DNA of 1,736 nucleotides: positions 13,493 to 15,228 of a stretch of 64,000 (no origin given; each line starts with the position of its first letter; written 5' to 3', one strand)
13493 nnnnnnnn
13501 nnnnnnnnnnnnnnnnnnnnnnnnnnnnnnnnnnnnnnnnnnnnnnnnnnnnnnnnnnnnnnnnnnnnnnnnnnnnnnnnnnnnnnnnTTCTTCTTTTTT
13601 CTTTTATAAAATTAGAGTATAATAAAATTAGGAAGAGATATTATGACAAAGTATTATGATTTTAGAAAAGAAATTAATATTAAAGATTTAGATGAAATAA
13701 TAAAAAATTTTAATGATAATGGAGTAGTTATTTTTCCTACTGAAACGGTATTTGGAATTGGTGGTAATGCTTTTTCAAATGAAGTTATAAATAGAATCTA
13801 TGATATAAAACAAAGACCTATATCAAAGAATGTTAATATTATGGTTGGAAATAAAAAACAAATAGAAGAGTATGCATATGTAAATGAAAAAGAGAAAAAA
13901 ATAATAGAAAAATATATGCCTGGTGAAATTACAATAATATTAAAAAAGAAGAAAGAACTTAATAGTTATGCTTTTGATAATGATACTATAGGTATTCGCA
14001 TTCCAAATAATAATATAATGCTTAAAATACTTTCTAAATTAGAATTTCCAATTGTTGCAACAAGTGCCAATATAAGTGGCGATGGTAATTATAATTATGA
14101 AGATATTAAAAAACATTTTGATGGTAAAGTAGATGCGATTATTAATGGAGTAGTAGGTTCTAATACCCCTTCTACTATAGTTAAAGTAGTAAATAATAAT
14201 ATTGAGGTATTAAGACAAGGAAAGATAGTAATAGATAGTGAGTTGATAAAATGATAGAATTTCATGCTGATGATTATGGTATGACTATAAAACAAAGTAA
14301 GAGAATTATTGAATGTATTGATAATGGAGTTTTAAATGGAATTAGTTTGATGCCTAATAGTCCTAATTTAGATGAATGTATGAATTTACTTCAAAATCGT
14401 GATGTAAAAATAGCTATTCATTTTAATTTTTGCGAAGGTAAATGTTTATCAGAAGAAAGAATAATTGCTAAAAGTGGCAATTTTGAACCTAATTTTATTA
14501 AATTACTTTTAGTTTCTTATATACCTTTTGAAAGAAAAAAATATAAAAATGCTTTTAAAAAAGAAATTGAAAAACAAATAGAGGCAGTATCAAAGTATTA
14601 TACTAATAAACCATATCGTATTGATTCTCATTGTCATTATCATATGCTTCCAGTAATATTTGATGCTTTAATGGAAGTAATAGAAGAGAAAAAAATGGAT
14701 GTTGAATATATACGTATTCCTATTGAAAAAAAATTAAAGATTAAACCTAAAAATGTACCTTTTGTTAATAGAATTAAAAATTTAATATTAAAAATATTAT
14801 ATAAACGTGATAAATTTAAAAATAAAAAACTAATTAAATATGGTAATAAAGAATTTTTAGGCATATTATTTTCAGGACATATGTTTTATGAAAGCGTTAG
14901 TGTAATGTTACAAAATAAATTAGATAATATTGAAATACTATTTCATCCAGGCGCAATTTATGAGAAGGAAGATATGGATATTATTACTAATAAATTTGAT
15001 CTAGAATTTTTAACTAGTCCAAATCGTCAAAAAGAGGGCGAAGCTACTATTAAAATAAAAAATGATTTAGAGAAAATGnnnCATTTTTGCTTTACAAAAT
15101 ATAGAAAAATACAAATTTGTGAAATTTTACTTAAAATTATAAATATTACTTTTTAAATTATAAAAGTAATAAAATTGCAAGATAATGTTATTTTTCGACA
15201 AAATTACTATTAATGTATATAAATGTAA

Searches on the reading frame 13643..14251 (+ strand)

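Call 26: search_protein_families(library=pfam, proteins=[window:13643-14251:+], max_evalue=0.00001)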
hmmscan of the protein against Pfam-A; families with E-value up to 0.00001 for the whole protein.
window:13643-14251:+ (203 aa): 1 family
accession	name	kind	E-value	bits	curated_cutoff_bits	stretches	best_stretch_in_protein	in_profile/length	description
PF01300.24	Sua5_yciO_yrdC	-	1.7e-49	168.1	25.1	1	23-193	3-178/178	Telomere recombination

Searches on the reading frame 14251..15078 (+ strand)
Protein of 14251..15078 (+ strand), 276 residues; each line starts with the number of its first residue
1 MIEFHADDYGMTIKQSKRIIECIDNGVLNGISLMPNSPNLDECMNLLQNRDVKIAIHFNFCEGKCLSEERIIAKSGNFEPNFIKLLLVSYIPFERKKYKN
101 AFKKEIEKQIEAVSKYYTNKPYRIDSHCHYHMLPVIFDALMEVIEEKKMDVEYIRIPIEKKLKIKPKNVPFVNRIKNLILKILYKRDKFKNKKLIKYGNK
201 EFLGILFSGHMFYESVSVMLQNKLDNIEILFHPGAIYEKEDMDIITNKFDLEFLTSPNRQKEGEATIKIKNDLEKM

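Call 26: search_protein_families(library=pfam, proteins=[window:14251-15078:+], max_evalue=0.00001)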
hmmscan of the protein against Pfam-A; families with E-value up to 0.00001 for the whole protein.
window:14251-15078:+ (276 aa): 1 family
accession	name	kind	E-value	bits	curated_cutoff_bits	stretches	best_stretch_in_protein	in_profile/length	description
PF04794.17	YdjC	-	3.3e-34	119.4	29.7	1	4-258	4-259/266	YdjC-like protein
